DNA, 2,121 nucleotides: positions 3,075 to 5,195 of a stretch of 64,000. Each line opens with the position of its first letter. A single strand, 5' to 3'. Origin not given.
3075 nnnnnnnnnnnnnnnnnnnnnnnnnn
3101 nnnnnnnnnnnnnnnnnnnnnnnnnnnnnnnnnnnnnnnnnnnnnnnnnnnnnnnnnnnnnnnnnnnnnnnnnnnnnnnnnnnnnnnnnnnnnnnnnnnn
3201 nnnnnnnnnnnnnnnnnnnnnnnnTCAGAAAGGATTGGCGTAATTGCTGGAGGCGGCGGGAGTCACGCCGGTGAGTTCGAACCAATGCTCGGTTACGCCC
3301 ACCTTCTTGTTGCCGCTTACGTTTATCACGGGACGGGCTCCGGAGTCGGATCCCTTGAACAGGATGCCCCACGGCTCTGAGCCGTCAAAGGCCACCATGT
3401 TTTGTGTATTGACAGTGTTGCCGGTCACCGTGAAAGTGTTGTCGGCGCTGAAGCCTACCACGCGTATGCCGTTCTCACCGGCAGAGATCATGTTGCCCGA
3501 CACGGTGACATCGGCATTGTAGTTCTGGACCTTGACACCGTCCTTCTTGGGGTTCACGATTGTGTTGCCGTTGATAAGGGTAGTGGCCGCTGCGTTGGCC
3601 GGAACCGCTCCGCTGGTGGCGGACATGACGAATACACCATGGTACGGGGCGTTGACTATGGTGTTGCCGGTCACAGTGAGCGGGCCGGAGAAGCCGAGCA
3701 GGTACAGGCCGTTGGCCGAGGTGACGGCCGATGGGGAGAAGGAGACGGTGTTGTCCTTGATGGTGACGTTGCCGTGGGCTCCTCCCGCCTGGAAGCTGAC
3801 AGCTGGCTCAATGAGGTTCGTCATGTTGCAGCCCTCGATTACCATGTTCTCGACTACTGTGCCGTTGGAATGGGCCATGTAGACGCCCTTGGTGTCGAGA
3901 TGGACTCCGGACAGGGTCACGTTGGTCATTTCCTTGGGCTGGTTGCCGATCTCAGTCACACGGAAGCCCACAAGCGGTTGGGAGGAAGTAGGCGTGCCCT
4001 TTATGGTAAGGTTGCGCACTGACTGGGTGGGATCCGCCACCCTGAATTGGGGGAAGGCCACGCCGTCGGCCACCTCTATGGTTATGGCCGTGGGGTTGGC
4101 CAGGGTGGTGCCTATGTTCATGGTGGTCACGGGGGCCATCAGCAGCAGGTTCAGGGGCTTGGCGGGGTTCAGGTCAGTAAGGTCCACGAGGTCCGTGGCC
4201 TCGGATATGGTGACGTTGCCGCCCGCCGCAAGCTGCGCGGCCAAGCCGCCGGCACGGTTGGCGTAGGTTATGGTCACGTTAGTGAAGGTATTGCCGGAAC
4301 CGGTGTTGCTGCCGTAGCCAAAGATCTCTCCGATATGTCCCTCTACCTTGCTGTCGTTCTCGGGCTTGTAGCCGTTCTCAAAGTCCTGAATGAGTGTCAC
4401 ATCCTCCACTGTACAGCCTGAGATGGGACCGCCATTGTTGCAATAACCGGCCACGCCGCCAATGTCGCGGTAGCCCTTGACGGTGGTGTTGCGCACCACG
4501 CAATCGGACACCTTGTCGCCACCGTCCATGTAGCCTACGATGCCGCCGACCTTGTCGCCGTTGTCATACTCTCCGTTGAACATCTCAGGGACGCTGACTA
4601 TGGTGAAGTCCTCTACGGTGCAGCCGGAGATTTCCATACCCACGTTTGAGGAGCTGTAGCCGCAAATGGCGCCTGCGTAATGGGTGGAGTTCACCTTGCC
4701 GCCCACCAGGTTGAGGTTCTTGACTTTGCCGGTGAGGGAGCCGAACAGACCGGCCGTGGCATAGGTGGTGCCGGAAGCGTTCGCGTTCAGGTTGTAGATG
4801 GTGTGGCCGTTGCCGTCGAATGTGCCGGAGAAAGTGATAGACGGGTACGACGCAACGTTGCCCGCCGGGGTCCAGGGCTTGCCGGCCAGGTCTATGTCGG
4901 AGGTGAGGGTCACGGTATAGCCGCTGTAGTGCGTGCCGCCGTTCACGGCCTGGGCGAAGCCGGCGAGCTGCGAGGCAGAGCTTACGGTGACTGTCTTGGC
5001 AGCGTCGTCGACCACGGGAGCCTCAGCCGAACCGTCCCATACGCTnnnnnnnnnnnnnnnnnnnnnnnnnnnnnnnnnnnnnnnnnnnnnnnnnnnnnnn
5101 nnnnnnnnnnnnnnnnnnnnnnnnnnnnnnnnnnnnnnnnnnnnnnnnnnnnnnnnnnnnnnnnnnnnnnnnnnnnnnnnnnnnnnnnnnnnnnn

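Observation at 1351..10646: Type-V-pilus (Mfa/Fim-like) operon whose three subunit paralogs carry large GLUG-repeat and beta-helix C-terminal extensions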

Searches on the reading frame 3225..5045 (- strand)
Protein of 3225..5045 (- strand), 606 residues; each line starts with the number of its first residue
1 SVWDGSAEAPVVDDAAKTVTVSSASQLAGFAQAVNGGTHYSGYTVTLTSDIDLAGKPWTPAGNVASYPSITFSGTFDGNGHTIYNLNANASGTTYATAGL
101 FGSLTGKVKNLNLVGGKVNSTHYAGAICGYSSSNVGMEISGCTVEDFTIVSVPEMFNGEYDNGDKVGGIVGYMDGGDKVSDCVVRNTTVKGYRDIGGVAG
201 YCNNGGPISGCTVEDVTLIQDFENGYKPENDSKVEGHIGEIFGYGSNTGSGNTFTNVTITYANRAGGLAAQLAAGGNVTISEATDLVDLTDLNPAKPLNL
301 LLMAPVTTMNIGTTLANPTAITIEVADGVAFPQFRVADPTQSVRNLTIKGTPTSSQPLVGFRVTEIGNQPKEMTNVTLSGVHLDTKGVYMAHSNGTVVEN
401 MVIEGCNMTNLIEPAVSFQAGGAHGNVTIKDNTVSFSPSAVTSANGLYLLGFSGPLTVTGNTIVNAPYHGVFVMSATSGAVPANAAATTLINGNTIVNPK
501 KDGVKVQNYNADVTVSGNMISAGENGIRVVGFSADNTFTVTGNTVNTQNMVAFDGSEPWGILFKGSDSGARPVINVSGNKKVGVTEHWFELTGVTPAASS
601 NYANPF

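Call 57: search_protein_families(library=pfam, proteins=[window:3225-5045:-], max_evalue=5)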
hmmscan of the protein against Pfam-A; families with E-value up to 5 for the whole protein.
window:3225-5045:- (606 aa): 2 families
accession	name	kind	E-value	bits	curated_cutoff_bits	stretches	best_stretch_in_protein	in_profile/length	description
PF13229.12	Beta_helix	-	6.4e-13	49.1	25.9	2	372-544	12-157/158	Right handed beta helix region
PF07581.17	Glug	-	0.0081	16.9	20.5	1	166-189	5-27/28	The GLUG motif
